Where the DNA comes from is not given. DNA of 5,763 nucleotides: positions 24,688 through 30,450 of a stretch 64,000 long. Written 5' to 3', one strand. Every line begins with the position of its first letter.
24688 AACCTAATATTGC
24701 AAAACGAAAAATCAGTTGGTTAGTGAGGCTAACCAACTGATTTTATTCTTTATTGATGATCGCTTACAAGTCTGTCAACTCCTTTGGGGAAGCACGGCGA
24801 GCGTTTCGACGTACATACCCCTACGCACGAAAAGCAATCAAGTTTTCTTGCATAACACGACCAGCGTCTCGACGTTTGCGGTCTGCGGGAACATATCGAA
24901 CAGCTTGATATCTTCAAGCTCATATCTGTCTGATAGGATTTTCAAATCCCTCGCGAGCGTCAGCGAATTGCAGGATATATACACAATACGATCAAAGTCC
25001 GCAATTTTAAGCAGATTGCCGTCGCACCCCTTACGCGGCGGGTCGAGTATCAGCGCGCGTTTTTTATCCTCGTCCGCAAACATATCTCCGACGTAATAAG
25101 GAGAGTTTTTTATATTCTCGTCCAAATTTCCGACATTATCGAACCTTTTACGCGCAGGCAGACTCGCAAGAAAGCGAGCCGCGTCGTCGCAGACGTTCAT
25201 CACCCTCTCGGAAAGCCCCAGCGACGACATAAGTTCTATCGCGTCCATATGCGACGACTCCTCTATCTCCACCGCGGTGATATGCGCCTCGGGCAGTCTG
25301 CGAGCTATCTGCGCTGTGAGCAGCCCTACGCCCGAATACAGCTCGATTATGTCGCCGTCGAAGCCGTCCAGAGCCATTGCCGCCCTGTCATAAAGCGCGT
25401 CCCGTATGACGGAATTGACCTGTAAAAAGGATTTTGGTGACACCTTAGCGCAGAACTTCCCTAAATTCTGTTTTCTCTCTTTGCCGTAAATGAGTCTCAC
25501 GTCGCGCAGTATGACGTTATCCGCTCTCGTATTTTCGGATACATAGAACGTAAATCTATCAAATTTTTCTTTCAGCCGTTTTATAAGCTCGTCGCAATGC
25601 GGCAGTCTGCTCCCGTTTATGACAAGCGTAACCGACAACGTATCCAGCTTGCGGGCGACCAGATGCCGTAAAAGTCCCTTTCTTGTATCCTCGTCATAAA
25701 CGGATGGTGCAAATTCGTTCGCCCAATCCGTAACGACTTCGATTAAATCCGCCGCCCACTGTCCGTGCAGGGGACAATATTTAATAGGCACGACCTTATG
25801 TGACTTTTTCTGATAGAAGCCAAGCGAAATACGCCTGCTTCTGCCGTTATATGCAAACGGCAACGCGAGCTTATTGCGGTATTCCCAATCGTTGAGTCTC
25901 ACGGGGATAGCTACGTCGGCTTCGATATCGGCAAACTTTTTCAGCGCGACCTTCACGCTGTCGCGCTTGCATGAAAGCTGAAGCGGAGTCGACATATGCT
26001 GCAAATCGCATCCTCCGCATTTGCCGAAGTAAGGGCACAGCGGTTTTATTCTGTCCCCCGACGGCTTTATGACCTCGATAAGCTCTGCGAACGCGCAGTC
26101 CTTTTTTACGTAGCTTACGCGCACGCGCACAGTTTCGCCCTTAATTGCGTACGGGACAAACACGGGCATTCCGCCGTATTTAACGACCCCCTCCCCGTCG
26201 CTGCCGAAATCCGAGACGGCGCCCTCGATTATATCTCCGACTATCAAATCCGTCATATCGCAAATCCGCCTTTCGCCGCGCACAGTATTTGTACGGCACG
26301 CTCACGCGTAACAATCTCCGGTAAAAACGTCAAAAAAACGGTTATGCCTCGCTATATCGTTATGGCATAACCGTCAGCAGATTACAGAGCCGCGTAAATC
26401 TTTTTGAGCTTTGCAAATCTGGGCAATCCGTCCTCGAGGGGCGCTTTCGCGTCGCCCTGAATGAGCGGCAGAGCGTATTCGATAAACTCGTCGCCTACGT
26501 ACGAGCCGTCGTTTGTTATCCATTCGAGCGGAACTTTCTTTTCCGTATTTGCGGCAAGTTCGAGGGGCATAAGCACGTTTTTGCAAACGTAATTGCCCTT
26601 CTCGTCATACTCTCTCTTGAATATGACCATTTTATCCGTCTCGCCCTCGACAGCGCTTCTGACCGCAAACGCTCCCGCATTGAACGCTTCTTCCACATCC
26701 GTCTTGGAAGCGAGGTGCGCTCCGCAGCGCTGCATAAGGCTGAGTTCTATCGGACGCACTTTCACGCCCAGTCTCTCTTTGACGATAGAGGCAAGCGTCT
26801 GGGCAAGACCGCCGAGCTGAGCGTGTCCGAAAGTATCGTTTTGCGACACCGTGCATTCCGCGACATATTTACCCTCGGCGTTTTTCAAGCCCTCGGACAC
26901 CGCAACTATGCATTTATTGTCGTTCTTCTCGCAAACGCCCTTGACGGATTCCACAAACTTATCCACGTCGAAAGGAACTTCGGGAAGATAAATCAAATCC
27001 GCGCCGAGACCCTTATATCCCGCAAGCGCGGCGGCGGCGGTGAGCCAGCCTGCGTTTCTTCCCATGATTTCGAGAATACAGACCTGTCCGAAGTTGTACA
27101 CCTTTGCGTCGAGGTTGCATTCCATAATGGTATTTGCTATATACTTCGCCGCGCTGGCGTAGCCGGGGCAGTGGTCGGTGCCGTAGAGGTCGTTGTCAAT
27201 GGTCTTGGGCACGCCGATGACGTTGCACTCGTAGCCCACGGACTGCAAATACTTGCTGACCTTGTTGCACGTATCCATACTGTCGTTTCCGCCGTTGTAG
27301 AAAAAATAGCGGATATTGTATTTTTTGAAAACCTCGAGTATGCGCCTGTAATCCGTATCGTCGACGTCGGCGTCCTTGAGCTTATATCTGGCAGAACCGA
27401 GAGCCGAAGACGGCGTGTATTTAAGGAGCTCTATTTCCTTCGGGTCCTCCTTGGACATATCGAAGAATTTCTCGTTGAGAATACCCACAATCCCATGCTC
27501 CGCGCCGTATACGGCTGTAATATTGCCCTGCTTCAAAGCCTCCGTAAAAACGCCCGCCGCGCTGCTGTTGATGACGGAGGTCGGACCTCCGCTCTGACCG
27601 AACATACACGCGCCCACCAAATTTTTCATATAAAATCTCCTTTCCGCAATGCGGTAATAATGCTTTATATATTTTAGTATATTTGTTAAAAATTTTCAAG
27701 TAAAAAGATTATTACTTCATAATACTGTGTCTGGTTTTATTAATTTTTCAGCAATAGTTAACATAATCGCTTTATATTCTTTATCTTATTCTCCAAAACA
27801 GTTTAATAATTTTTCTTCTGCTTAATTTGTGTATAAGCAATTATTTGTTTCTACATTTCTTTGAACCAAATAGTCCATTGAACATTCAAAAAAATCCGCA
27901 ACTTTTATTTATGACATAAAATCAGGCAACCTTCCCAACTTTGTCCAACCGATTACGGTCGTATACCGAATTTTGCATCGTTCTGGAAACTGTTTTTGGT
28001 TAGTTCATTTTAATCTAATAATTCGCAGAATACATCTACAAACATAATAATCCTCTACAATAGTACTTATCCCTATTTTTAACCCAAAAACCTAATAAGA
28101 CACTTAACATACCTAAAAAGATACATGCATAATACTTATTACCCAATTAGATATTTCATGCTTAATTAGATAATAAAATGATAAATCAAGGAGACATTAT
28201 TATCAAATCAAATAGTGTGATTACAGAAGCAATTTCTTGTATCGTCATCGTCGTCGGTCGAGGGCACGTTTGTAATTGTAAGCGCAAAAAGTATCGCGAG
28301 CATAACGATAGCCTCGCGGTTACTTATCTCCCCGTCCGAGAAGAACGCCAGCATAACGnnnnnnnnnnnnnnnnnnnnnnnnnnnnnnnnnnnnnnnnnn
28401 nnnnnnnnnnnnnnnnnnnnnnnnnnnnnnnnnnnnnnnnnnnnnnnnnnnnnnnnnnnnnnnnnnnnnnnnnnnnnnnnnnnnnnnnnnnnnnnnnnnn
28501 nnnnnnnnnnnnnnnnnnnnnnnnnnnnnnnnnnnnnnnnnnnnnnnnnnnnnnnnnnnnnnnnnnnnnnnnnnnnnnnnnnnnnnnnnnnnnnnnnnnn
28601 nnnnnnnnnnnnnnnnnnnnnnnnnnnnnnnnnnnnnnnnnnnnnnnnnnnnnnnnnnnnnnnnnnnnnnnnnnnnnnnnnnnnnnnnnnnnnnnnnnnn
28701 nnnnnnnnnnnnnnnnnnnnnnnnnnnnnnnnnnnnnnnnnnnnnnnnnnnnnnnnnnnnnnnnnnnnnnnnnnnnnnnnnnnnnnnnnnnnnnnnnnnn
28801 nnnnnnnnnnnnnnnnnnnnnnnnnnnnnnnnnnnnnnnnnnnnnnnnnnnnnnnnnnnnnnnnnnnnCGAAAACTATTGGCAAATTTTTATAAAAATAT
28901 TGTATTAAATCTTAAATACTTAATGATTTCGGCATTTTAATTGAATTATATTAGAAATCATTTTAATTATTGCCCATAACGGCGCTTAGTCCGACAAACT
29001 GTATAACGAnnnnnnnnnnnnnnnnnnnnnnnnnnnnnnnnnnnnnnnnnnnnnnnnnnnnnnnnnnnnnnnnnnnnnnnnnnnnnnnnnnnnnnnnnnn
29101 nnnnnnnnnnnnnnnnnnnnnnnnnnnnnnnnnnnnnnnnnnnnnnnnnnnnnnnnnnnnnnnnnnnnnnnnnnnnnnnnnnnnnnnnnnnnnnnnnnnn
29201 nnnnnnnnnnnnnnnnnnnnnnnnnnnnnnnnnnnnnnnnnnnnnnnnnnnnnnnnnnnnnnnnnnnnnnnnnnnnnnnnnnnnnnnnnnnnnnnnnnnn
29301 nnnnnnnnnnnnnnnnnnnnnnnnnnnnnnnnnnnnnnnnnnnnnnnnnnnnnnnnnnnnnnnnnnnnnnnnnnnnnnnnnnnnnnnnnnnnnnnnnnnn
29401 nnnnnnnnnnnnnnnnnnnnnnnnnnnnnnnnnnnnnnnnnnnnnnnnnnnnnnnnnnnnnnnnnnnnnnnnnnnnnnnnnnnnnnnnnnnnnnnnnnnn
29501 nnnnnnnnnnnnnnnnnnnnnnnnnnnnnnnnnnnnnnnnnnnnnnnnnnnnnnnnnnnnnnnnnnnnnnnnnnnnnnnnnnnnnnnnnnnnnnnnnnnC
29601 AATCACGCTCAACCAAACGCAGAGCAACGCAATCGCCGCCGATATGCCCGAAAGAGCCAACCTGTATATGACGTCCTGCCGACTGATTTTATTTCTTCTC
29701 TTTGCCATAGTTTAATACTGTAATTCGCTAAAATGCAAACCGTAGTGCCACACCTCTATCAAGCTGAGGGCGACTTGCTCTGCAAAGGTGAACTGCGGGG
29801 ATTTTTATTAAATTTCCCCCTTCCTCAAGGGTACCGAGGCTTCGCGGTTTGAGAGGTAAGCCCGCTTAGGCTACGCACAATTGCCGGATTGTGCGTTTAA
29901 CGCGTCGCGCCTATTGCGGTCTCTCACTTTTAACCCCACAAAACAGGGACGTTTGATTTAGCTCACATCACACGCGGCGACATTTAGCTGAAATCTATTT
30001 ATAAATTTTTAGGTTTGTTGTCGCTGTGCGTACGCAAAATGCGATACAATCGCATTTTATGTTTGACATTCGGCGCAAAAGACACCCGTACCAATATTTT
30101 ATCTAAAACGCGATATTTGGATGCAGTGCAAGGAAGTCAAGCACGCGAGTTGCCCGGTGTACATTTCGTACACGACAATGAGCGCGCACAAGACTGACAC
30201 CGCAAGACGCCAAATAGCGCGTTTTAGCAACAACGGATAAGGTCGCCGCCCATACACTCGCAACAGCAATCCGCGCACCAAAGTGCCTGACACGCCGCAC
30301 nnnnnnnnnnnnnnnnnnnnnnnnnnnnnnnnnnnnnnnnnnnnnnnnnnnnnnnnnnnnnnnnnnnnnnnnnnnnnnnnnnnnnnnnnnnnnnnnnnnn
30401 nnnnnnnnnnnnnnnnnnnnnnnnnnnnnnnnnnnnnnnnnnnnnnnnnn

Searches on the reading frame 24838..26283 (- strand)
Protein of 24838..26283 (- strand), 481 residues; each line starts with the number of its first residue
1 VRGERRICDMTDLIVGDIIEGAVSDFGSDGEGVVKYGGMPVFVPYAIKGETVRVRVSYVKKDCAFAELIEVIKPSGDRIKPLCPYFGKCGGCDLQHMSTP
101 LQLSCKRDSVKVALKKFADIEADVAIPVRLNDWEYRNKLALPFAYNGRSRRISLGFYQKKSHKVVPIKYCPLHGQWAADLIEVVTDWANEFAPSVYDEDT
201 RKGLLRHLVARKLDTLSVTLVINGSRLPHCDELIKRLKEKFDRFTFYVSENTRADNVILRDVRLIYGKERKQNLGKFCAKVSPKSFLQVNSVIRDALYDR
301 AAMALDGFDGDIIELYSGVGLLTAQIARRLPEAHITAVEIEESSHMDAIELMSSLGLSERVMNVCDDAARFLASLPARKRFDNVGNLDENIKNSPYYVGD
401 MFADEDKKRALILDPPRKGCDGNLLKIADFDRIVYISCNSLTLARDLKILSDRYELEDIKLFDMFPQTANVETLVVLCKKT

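Call 77: search_protein_families(library=pfam, proteins=[window:24838-26283:-], max_evalue=0.00001)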
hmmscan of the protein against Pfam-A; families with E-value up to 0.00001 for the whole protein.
window:24838-26283:- (481 aa): 1 family
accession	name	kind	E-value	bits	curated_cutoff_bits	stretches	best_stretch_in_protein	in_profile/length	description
PF05958.17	tRNA_U5-meth_tr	-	2.1e-20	73.5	23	1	276-479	169-356/357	tRNA (Uracil-5-)-methyltransferase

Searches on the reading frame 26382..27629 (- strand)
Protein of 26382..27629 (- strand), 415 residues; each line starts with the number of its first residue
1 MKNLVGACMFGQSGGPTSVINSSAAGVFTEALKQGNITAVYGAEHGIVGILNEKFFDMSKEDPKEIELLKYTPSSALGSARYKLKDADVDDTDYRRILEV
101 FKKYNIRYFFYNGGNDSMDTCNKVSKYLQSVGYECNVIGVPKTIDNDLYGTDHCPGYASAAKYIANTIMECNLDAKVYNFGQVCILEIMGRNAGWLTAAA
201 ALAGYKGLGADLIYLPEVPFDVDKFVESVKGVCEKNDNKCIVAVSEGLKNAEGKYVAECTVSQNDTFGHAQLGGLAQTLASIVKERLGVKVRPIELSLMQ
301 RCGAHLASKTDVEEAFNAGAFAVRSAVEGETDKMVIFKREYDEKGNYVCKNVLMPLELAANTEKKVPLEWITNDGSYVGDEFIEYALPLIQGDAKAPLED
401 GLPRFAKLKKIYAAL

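Call 77: search_protein_families(library=pfam, proteins=[window:26382-27629:-], max_evalue=0.00001)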
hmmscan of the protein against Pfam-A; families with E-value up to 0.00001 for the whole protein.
window:26382-27629:- (415 aa): 1 family
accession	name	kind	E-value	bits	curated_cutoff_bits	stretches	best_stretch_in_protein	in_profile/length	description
PF00365.25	PFK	-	8.7e-63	212.7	30.9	1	10-291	4-273/277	Phosphofructokinase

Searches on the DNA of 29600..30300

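Call 65: search_rna_families(source=window, start=29600, end=30300, threshold=evalue, max_evalue=1)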
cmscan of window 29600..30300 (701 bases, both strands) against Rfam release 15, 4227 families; matches with E-value up to 1: 0.
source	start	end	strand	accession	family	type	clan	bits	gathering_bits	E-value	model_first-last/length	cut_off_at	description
